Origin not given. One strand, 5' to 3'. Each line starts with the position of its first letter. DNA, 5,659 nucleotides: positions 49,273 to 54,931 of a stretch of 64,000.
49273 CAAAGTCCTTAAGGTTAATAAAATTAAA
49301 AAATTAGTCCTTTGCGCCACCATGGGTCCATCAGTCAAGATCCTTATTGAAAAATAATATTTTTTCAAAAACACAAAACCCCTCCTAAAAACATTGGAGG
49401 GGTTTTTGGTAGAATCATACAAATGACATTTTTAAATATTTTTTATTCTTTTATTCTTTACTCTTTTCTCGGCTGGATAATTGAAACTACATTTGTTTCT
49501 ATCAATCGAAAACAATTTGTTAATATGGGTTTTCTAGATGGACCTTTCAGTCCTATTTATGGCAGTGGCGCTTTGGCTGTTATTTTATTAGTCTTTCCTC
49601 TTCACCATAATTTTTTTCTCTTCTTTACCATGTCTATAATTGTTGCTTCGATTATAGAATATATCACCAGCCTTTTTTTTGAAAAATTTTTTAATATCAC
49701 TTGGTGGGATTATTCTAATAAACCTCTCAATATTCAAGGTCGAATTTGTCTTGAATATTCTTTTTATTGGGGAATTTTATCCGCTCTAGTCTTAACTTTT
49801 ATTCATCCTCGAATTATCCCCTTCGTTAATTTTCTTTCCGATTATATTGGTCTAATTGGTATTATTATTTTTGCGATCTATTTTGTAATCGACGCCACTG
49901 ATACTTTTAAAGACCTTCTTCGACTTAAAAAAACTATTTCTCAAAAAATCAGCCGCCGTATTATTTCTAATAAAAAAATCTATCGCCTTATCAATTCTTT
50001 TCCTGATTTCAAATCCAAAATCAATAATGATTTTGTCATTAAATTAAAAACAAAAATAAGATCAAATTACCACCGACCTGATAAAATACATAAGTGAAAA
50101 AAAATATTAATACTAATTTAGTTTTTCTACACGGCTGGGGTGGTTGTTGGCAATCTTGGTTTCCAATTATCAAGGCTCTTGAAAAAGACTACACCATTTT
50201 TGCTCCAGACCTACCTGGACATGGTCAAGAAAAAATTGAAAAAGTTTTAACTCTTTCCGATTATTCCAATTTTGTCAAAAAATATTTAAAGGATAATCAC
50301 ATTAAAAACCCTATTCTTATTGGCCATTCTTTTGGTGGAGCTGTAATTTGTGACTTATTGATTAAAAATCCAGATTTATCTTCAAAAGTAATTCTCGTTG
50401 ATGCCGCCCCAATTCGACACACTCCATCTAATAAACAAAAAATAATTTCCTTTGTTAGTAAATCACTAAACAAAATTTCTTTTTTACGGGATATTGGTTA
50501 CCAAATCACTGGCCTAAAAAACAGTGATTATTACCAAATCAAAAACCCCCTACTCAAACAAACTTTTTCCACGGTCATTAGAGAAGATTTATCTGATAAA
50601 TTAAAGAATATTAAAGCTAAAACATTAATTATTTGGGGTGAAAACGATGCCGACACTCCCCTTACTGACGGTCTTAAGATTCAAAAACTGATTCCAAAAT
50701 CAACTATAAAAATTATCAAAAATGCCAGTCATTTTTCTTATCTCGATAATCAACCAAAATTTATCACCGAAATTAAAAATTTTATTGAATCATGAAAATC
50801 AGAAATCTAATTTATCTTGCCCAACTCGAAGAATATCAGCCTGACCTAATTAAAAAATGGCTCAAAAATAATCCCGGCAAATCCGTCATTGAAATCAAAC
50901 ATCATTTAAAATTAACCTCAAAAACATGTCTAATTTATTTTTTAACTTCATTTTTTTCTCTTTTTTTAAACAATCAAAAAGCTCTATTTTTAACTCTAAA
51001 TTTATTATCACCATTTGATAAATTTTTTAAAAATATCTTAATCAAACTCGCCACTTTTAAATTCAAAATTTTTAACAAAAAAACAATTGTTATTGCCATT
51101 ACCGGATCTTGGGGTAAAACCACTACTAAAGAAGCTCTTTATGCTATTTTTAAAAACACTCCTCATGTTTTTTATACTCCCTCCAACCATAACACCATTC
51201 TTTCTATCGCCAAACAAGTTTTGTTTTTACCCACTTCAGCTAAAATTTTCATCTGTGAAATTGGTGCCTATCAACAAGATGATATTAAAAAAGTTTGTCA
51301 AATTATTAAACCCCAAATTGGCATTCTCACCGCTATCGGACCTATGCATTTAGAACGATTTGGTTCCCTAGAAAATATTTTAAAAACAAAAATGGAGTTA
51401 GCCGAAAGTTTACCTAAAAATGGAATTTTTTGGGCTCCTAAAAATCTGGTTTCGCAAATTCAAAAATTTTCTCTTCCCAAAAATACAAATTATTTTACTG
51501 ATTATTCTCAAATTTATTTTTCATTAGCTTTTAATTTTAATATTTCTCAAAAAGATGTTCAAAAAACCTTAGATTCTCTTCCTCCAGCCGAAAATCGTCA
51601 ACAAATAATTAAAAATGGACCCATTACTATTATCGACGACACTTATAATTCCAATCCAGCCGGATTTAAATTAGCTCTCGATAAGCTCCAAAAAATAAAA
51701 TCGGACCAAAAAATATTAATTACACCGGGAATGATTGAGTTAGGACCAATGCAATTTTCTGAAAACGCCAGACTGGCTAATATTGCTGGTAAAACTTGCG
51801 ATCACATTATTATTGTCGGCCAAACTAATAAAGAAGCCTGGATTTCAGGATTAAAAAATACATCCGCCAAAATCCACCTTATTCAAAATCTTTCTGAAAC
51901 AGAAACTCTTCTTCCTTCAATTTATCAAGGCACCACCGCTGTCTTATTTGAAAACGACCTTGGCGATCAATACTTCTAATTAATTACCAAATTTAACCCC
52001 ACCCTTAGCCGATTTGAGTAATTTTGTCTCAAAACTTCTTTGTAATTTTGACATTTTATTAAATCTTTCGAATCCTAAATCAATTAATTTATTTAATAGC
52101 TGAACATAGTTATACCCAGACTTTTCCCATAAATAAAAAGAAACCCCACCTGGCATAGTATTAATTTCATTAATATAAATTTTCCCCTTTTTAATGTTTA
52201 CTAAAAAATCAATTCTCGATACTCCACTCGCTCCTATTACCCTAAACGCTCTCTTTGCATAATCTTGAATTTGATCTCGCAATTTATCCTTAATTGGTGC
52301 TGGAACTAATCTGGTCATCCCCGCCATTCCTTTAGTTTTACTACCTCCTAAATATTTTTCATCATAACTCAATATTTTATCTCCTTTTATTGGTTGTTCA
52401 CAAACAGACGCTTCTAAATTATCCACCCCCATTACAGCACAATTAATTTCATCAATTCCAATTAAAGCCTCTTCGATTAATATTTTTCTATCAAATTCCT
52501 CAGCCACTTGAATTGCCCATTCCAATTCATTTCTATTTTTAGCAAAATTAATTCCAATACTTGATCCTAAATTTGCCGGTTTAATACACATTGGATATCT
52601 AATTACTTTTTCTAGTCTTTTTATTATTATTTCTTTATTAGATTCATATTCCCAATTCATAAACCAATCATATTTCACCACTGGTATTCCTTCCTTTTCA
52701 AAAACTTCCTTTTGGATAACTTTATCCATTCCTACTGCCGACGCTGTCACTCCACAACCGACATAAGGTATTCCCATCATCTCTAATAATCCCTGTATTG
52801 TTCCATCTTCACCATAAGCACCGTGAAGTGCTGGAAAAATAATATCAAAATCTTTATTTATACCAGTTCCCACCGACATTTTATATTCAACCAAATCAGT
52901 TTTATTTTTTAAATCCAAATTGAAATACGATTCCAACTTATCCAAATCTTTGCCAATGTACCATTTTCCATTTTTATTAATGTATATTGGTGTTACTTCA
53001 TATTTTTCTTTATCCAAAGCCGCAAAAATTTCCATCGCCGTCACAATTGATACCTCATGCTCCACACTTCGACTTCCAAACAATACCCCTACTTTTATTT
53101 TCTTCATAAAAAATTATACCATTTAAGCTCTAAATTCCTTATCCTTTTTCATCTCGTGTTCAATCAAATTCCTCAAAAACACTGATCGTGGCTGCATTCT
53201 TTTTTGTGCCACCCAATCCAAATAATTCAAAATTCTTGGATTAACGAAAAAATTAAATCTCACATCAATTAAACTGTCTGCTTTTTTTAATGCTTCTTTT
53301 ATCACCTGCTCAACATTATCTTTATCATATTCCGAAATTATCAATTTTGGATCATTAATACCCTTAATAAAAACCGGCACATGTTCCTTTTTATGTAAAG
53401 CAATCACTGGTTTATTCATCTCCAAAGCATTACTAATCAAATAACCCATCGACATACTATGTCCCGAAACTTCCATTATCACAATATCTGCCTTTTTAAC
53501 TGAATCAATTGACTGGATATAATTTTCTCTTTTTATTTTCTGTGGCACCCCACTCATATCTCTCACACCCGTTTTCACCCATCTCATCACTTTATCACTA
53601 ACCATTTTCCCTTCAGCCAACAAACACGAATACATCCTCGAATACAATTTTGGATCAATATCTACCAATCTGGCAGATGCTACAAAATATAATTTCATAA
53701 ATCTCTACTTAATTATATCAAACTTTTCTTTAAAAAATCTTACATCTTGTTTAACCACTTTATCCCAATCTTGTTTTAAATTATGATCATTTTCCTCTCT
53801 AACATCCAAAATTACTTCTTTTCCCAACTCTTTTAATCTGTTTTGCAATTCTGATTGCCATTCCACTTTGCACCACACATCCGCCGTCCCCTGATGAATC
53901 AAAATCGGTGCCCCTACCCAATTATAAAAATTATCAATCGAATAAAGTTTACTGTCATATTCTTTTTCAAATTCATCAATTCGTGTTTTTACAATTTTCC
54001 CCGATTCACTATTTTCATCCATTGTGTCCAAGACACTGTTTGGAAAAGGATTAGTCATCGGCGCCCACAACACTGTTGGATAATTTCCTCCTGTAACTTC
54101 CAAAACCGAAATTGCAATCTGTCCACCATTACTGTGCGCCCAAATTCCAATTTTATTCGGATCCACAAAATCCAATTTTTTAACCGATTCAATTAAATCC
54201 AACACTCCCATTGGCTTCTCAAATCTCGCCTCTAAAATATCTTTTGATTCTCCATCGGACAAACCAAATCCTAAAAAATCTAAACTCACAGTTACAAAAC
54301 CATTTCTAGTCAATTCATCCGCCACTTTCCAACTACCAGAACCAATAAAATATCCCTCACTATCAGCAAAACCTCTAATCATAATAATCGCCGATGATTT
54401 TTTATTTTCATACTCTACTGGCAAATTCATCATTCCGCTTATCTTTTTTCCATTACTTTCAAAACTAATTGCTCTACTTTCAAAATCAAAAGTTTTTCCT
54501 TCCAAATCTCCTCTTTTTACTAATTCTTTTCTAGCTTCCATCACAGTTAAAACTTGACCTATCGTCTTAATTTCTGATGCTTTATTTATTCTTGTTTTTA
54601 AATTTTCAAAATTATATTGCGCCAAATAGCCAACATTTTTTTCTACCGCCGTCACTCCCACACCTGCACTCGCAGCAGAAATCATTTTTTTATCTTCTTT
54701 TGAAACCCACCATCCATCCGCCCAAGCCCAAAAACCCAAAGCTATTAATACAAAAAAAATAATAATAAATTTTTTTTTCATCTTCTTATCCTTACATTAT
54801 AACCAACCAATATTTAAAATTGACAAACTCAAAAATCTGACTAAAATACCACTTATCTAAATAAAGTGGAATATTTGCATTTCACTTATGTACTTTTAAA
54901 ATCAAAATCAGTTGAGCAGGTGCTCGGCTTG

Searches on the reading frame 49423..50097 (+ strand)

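Call 71: search_protein_families(library=pfam, proteins=[window:49423-50097:+], max_evalue=0.00001)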
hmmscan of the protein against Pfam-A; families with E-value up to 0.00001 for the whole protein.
window:49423-50097:+ (224 aa): 1 family
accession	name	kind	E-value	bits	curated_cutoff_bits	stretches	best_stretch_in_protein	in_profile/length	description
PF06541.16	ABC_trans_CmpB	-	3.8e-50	170.4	25.9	1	9-159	2-148/151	Putative ABC-transporter type IV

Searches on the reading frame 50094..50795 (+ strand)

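Call 71: search_protein_families(library=pfam, proteins=[window:50094-50795:+], max_evalue=0.00001)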
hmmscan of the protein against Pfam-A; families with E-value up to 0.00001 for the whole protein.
window:50094-50795:+ (233 aa): 3 families
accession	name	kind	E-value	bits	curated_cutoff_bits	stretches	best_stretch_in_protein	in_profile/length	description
PF00561.26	Abhydrolase_1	-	4e-27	95.9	25.8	1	9-111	3-103/245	alpha/beta hydrolase fold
PF12697.13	Abhydrolase_6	-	5.5e-20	73.4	26.3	1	9-221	1-211/217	Alpha/beta hydrolase family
PF12146.15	Hydrolase_4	-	3e-12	46.8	27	1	8-213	6-232/239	Serine aminopeptidase, S33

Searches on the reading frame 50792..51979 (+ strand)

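Call 71: search_protein_families(library=pfam, proteins=[window:50792-51979:+], max_evalue=0.00001)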
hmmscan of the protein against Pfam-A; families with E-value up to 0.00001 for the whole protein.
window:50792-51979:+ (395 aa): 2 families
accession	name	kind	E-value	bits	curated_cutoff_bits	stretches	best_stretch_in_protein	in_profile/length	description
PF08245.18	Mur_ligase_M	-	1.7e-26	93.8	24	1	103-240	1-147/200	Mur ligase middle domain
PF02875.26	Mur_ligase_C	-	1.7e-08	35.8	28.4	1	269-369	2-106/127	Mur ligase, glutamate ligase domain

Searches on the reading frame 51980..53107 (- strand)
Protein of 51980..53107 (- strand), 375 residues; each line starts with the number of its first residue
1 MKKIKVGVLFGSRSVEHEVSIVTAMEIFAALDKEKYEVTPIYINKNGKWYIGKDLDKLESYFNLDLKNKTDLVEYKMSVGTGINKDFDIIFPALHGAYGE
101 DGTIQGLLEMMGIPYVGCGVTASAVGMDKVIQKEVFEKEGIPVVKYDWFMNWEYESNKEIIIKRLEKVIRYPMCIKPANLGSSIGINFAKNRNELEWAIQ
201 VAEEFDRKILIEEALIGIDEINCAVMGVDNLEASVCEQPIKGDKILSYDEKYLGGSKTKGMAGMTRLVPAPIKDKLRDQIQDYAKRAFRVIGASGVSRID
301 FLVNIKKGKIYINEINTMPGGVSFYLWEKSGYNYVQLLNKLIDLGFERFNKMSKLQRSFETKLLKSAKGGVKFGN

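Call 71: search_protein_families(library=pfam, proteins=[window:51980-53107:-], max_evalue=0.00001)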
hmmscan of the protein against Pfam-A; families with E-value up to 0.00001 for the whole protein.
window:51980-53107:- (375 aa): 4 families
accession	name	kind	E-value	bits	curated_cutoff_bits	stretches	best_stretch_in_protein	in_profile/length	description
PF07478.18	Dala_Dala_lig_C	-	1.4e-50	172.1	24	1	136-342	2-203/204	D-ala D-ala ligase C-terminus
PF01820.27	Dala_Dala_lig_N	-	1.4e-36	126.1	34.6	1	5-118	1-121/121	D-ala D-ala ligase N-terminus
PF02222.28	ATP-grasp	-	1.4e-08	35.1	27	1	157-316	18-160/179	ATP-grasp domain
PF02786.22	CPSase_L_D2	-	2.4e-08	34.2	19.8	0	165-227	33-101/211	Carbamoyl-phosphate synthase L chain, ATP binding domain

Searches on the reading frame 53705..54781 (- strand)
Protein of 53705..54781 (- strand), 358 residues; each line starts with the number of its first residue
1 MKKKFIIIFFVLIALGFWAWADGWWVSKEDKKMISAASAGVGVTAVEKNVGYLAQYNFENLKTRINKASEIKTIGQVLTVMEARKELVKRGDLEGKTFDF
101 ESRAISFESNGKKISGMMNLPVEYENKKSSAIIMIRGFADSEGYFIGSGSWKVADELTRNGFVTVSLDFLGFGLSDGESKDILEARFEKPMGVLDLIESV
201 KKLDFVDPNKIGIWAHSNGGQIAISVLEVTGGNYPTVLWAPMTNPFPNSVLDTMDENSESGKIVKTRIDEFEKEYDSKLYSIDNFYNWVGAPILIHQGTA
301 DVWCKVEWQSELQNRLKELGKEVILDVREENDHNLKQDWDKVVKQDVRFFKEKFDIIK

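Call 71: search_protein_families(library=pfam, proteins=[window:53705-54781:-], max_evalue=0.00001)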
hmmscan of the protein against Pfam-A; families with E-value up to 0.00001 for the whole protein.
window:53705-54781:- (358 aa): 2 families
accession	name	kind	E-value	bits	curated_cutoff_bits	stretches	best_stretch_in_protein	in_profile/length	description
PF12146.15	Hydrolase_4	-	1.1e-08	35.1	27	1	152-245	22-113/239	Serine aminopeptidase, S33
PF00326.27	Peptidase_S9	-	1.5e-08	34.9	22.6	1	195-354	47-210/213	Prolyl oligopeptidase family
